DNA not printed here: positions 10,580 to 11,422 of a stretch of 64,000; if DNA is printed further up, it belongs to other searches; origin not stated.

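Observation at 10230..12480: GC-rich two-gene island encoding a P-loop kinase-unknown-Nudix fusion plus a small basic protein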

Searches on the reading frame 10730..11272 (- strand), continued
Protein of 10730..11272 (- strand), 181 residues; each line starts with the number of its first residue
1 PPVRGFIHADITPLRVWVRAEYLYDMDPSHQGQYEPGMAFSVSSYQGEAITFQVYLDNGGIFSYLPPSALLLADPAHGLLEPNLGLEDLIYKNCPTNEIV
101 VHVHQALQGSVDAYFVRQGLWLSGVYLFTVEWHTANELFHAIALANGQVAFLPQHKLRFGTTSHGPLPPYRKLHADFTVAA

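Call 65: search_protein_families(library=pfam, proteins=[P0252, P0254, P0270, P0288, P0323, P0335, P0312, P0301, P0336, P0289], max_evalue=0.01)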
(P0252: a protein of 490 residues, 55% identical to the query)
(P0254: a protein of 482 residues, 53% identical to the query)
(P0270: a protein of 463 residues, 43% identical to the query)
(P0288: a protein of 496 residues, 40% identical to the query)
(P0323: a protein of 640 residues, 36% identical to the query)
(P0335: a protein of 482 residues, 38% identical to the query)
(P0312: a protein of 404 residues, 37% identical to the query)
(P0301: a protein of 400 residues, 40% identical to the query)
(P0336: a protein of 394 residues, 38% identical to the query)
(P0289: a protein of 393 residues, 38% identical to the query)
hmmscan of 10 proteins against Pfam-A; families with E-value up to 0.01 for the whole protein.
P0252 (490 aa): 8 families
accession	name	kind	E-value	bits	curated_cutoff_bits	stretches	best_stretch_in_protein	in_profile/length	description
PF00293.34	NUDIX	-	7.9e-15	55.5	21.1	1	366-452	4-102/134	NUDIX domain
PF13671.12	AAA_33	-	1e-06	29.6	27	1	3-63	2-60/143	AAA domain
PF13191.12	AAA_16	-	0.001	20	32.6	1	2-63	26-80/167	AAA ATPase domain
PF00004.35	AAA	-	0.0014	19.5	21.2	1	4-36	2-36/131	ATPase family associated with various cellular activities (AAA)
PF20720.3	nSTAND3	-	0.0035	17.5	27.2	1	3-24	20-41/155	Novel STAND NTPase 3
PF07728.20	AAA_5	-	0.0057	17.1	22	0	3-24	2-23/139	AAA domain (dynein-related subfamily)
PF13238.12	AAA_18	-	0.0061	17.4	29.4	0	3-110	1-98/128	AAA domain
PF13521.12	AAA_28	-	0.0076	16.9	27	0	3-27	2-26/164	AAA domain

P0254 (482 aa): 1 family
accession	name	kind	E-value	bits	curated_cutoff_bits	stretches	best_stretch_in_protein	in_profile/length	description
PF01541.30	GIY-YIG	-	1.1e-10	42.1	22.6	1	2-82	3-74/78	GIY-YIG catalytic domain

P0270 (463 aa): 5 families
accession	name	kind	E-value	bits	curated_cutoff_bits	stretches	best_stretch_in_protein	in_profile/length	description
PF13191.12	AAA_16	-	0.00031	21.7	32.6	1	6-83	24-99/167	AAA ATPase domain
PF13521.12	AAA_28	-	0.00046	20.9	27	1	9-77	2-70/164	AAA domain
PF13207.12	AAA_17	-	0.00077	20.2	27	1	17-99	6-93/136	AAA domain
PF13671.12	AAA_33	-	0.00077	20.2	27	1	9-84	2-76/143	AAA domain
PF13238.12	AAA_18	-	0.0016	19.3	29.4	1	9-105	1-82/128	AAA domain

P0288 (496 aa): 2 families
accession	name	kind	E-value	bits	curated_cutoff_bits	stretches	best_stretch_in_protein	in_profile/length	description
PF00293.34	NUDIX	-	2.2e-17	63.8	21.1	1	370-479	4-125/134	NUDIX domain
PF13238.12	AAA_18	-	0.0015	19.4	29.4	1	4-106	1-97/128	AAA domain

P0323 (640 aa): 3 families
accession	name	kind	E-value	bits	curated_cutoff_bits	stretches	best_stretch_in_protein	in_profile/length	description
PF01351.25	RNase_HII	-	1.8e-20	74.1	25.8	1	439-625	1-198/199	Ribonuclease HII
PF13207.12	AAA_17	-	0.00019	22.2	27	1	14-86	6-79/136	AAA domain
PF13238.12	AAA_18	-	0.0014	19.6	29.4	1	6-93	1-87/128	AAA domain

P0335 (482 aa): 4 families
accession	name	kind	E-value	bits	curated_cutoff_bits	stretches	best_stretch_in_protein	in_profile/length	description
PF00293.34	NUDIX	-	6.7e-10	39.5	21.1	1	361-424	5-70/134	NUDIX domain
PF13238.12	AAA_18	-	4.4e-07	30.9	29.4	1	3-85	1-82/128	AAA domain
PF13671.12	AAA_33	-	4e-06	27.6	27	1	3-67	2-67/143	AAA domain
PF13401.12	AAA_22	-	0.0042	17.8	27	1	3-32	8-33/130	AAA domain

P0312 (404 aa): 1 family
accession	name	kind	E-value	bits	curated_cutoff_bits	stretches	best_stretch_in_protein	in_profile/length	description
PF13238.12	AAA_18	-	0.0003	21.7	29.4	1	4-110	1-104/128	AAA domain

P0301 (400 aa): 3 families
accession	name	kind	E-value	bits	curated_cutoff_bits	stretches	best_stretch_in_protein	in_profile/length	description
PF13671.12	AAA_33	-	7.5e-05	23.5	27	1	7-52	3-45/143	AAA domain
PF13238.12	AAA_18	-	0.00022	22.1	29.4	1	7-96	2-82/128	AAA domain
PF00004.35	AAA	-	0.0027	18.6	21.2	1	8-35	3-30/131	ATPase family associated with various cellular activities (AAA)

P0336 (394 aa): 1 family
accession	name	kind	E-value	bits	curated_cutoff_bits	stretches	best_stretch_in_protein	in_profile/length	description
PF13238.12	AAA_18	-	0.00037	21.4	29.4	1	6-134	1-103/128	AAA domain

P0289 (393 aa): 2 families
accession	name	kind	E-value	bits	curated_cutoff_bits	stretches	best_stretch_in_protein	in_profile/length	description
PF13238.12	AAA_18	-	3.7e-05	24.6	29.4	1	10-102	1-84/128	AAA domain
PF13671.12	AAA_33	-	0.001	19.8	27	1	10-56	2-45/143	AAA domain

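Call 112: get_annotated_region(hit=H5, flank=3500)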
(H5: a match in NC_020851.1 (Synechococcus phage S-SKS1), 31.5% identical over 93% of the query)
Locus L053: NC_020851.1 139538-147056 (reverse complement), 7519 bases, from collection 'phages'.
description: Synechococcus phage S-SKS1 genomic sequence.
organism: Synechococcus phage S-SKS1 (NCBI taxid 754042)
taxonomy: Viruses; Duplodnaviria; Heunggongvirae; Uroviricota; Caudoviricetes; Llyrvirus; Llyrvirus SSKS1
host: Synechococcus sp. WH7803; source: North Atlantic; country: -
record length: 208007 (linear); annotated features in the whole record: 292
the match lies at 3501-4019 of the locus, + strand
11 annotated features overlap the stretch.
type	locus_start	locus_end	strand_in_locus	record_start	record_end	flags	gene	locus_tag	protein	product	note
CDS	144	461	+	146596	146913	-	-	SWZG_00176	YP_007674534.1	hypothetical protein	similar to gp90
CDS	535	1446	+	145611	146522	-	-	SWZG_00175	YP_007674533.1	hypothetical protein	-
CDS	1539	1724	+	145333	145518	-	-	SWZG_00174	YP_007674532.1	hypothetical protein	-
CDS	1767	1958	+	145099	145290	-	-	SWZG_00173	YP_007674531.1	hypothetical protein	-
CDS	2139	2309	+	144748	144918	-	-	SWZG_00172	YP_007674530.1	hypothetical protein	-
CDS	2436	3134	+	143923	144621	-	-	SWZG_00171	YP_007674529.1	hypothetical protein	-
CDS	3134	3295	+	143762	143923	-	-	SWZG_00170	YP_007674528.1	hypothetical protein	-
CDS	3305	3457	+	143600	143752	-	-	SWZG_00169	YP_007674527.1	hypothetical protein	-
CDS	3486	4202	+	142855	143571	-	-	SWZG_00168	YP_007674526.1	ferredoxin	-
CDS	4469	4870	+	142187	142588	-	-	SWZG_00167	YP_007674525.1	baseplate wedge subunit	-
CDS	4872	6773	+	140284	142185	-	-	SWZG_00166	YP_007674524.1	baseplate wedge subunit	similar to gp6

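Call 113: get_annotated_region(hit=H13, flank=3500)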
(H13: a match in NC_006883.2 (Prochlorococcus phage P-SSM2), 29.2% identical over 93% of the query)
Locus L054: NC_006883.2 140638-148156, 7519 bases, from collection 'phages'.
description: Prochlorococcus phage P-SSM2, complete genome.
organism: Prochlorococcus phage P-SSM2 (NCBI taxid 268746)
taxonomy: Viruses; Duplodnaviria; Heunggongvirae; Uroviricota; Caudoviricetes; Kyanoviridae; Salacisavirus; Salacisavirus pssm2
host: Prochlorococcus sp. NATL1A; source: -; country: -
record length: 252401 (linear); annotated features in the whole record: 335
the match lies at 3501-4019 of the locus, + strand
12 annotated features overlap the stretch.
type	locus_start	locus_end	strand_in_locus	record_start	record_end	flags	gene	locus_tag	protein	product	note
CDS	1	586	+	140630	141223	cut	-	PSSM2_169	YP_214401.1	ferrochelatase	T4-GC: 165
CDS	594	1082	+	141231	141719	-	-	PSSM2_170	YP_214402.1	hypothetical protein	T4-GC: 166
CDS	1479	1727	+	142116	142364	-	gp62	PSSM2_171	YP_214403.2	clamp loader of DNA polymerase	T4-GC: 167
CDS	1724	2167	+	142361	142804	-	regA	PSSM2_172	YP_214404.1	translation repressor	endoribonuclease; T4-GC: 168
CDS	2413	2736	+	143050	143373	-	purL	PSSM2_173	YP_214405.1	5-phosphoribosylformylglycinamide amidotransferase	T4-GC: 169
CDS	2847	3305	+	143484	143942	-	hsp20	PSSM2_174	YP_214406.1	Hsp20 heat shock protein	T4-GC: 170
CDS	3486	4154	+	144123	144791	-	purM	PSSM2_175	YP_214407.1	ferredoxin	T4-GC: 171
CDS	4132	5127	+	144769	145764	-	purM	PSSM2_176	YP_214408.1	phosphoribosylaminoimidazole synthetase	T4-GC: 172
CDS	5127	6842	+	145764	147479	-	nol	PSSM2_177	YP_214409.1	Nol-like carbamoyltransferase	T4-GC: 173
CDS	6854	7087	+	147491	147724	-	-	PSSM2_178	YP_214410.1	hypothetical protein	T4-GC: 174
CDS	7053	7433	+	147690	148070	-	-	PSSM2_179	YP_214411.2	hypothetical protein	T4-GC: 175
CDS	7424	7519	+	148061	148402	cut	-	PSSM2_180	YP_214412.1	hypothetical protein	T4-GC: 176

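Call 114: get_annotated_region(hit=H23, flank=3500)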
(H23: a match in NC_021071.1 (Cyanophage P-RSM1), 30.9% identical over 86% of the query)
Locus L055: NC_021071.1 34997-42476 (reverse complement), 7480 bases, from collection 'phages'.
description: Cyanophage P-RSM1 genomic sequence.
organism: Cyanophage P-RSM1 (NCBI taxid 536444)
taxonomy: Viruses; Duplodnaviria; Heunggongvirae; Uroviricota; Caudoviricetes; Kyanoviridae; Emcearvirus; Emcearvirus gerard
host: Prochlorococcus MIT9303; source: Red Sea; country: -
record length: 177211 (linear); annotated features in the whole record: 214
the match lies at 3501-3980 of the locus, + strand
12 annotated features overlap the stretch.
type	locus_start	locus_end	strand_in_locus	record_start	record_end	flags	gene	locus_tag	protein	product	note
CDS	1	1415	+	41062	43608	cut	-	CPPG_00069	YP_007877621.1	baseplate hub and tail lysozyme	-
CDS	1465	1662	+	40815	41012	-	-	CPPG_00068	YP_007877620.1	hypothetical protein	similar to gp21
CDS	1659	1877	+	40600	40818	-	-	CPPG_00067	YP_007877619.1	Phd-like antitoxin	-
CDS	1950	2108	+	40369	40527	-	-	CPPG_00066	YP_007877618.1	protease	-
CDS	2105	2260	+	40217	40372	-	-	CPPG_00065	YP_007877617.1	hypothetical protein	similar to gp97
CDS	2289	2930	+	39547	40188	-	-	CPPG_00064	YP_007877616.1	hypothetical protein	similar to gp219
tRNA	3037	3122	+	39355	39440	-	-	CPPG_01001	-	tRNA-Leu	-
CDS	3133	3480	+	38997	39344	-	-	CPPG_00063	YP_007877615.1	hypothetical protein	-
CDS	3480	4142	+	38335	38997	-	-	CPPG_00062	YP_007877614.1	ferredoxin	-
CDS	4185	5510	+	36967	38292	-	-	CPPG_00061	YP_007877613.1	virion structural protein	-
CDS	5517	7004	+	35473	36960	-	-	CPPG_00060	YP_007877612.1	tail fiber protein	-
CDS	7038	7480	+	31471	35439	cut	-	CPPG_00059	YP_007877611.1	tail fiber protein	-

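Call 116: search_dna_similar(query=L054:4132-5124:+, collection=phages, mode=protein, max_evalue=1e-10, max_rows=60)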
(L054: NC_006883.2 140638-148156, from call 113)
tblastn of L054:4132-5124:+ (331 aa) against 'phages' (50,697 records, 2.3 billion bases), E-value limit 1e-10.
Records with a match: 199; places in all: 199; records where one place covers at least 80% of the query: 194.
Best place of each record, by identity: >=99% 4; 95-99% 2; 60-80% 4; <60% 189.
By first word of the organism name: Synechococcus 124; Cyanophage 33; Bacteriophage 16; Prochlorococcus 8; Marine 6; Listeria 6; Acinetobacter 2; Staphylococcus 2; Enterococcus 2.
By host as written in the record: - 139; Synechococcus 30; Synechococcus sp. WH7803 10; Synechococcus sp. 6; Listeria monocytogenes 6; Prochlorococcus sp. NATL1A 4; Staphylococcus aureus 2; Prochlorococcus marinus NATL2A 1; and 1 more.
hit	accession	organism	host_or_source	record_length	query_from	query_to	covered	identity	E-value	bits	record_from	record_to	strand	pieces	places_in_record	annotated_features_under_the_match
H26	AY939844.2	Prochlorococcus phage P-SSM2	Prochlorococcus sp. NATL1A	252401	1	331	100%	100.0%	0e+0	648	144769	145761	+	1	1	purM: phosphoribosylaminoimidazole synthetase (x2)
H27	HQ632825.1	Prochlorococcus phage P-SSM5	Prochlorococcus marinus NATL2A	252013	1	331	100%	100.0%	0e+0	648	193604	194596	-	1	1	phosphoribosylformylglycinamidine cyclo-ligase | PurM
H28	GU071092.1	Prochlorococcus phage P-SSM2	-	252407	1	331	100%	100.0%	0e+0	648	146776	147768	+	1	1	phosphoribosylformylglycinamidine cyclo-ligase | PurM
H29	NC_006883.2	Prochlorococcus phage P-SSM2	Prochlorococcus sp. NATL1A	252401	1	331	100%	100.0%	0e+0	648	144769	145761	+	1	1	purM: phosphoribosylaminoimidazole synthetase | purM: ferredoxin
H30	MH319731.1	Marine virus AG-345-E02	single cell amplified by WGA-X; seawater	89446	1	331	100%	97.9%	0e+0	640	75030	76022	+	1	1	record has no annotation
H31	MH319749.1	Marine virus AG-345-F15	single cell amplified by WGA-X; seawater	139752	1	328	99%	97.0%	0e+0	627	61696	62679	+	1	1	record has no annotation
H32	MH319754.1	Marine virus AG-345-L05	single cell amplified by WGA-X; seawater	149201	5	327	98%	79.6%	4e-168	523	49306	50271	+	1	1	record has no annotation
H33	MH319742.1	Marine virus AG-345-E15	single cell amplified by WGA-X; seawater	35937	6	331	98%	78.8%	4e-168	523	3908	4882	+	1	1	record has no annotation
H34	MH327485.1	Marine virus AG-341-P01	single cell amplified by WGA-X; seawater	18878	6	328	98%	78.0%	1e-166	519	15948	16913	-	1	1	record has no annotation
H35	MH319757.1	Marine virus AG-345-O18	single cell amplified by WGA-X; seawater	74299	6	328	98%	78.0%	1e-166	519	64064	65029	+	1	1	record has no annotation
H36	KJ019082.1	Synechococcus phage ACG-2014i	-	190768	18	326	93%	59.3%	2e-109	355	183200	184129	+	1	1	phosphoribosylaminoimidazole synthetase | hypothetical protein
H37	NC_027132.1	Synechococcus phage ACG-2014i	-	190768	18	326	93%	59.3%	2e-109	355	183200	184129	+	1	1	phosphoribosylaminoimidazole synthetase | hypothetical protein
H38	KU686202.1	Synechococcus phage S-CAM4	Synechococcus sp.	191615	18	326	93%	59.2%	4e-112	363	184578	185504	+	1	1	phosphoribosylaminoimidazole synthetase | hypothetical protein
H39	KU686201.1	Synechococcus phage S-CAM4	Synechococcus sp.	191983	18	326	93%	59.2%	4e-112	363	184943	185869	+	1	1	phosphoribosylaminoimidazole synthetase | hypothetical protein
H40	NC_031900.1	Synechococcus phage S-CAM4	Synechococcus sp.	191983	18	326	93%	59.2%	4e-112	363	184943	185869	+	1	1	phosphoribosylaminoimidazole synthetase | hypothetical protein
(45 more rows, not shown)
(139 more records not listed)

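Call 117: search_dna_similar(query=L054:3486-4151:+, collection=phages, mode=protein, max_evalue=0.00001, max_rows=60, rows=spread)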
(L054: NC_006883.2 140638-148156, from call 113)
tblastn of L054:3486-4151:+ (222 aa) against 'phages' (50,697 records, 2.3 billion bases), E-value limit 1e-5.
Records with a match: 113; places in all: 115; records where one place covers at least 80% of the query: 110.
Best place of each record, by identity: >=99% 6; 80-90% 13; 60-80% 45; <60% 49.
By first word of the organism name: Synechococcus 67; Prochlorococcus 16; Cyanophage 14; Pelagibacter 6; Flavobacterium 4; Marine 2; Pseudanabaena 2; phage 1; Aphanizomenon 1.
By host as written in the record: - 17; Synechococcus sp. 15; Synechococcus sp. WH7803 8; Synechococcus sp. WH8102 8; Synechococcus sp. MW02 6; Parasynechococcus marenigrum WH 8102 5; Synechococcus sp. WH 7803 4; Prochlorococcus sp. NATL2A 4; and 24 more.
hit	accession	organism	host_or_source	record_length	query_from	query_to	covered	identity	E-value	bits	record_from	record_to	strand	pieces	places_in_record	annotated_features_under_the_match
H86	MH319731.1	Marine virus AG-345-E02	single cell amplified by WGA-X; seawater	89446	1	222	100%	100.0%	2e-150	468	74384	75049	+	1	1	record has no annotation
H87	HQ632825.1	Prochlorococcus phage P-SSM5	Prochlorococcus marinus NATL2A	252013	1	222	100%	100.0%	2e-150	468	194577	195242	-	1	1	PurM | phosphoribosylformylglycinamidine cyclo-ligase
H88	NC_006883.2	Prochlorococcus phage P-SSM2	Prochlorococcus sp. NATL1A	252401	1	222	100%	100.0%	2e-150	468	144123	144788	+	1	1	purM: ferredoxin | purM: phosphoribosylaminoimidazole synthetase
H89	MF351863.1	Synechococcus phage Bellamy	Synechococcus str. WH8109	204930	1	221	100%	88.7%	1e-134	422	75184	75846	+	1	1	107: hypothetical protein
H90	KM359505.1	Prochlorococcus phage P-TIM68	Prochlorococcus sp. MIT9515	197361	1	216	97%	86.6%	5e-129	406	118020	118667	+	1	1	putative phosphoribosylaminoimidazole synthetase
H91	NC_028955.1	Prochlorococcus phage P-TIM68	Prochlorococcus sp. MIT9515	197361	1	216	97%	86.6%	5e-129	406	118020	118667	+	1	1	ferredoxin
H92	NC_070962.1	Synechococcus phage S-SCSM1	Synechococcus sp. WH 7803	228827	1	220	99%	81.8%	9e-123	388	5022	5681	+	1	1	virion structural protein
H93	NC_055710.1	Synechococcus phage S-CAM22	Synechococcus sp.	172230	1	220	99%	81.4%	4e-122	386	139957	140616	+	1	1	ferredoxin | hypothetical protein | MazG-like pyrophosphatase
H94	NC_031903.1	Synechococcus phage S-CAM22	Synechococcus sp.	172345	1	220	99%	81.4%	4e-122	386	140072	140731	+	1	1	ferredoxin | hypothetical protein | MazG-like pyrophosphatase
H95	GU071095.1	Synechococcus phage S-SM2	Synechococcus sp. WH8017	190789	1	220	99%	81.4%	2e-121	384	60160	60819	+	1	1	purM: phosphoribosylaminoimidazole synthetase | hypothetical protein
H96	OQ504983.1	Synechococcus phage S-8S55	Parasynechococcus marenigrum WH 8102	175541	1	222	100%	78.8%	1e-119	379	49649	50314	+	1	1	PurM | hypothetical protein | soluble [2Fe-2S] ferredoxin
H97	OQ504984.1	Synechococcus phage S-8S56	Parasynechococcus marenigrum WH 8102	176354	1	222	100%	78.4%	6e-119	377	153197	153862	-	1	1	PurM | hypothetical protein | soluble [2Fe-2S] ferredoxin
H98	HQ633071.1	Synechococcus phage S-SKS1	Synechococcus sp. WH7803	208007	1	215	97%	76.3%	1e-111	356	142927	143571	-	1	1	PurM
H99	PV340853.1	Synechococcus phage Sf-CH8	Synechococcus sp. WH8102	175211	1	221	100%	69.2%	1e-101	328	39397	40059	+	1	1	transcriptional regulator | hypothetical protein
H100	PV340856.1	Synechococcus phage Sf-FS3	Synechococcus sp. WH8102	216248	1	215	97%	70.2%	2e-99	321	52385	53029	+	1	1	transcriptional regulator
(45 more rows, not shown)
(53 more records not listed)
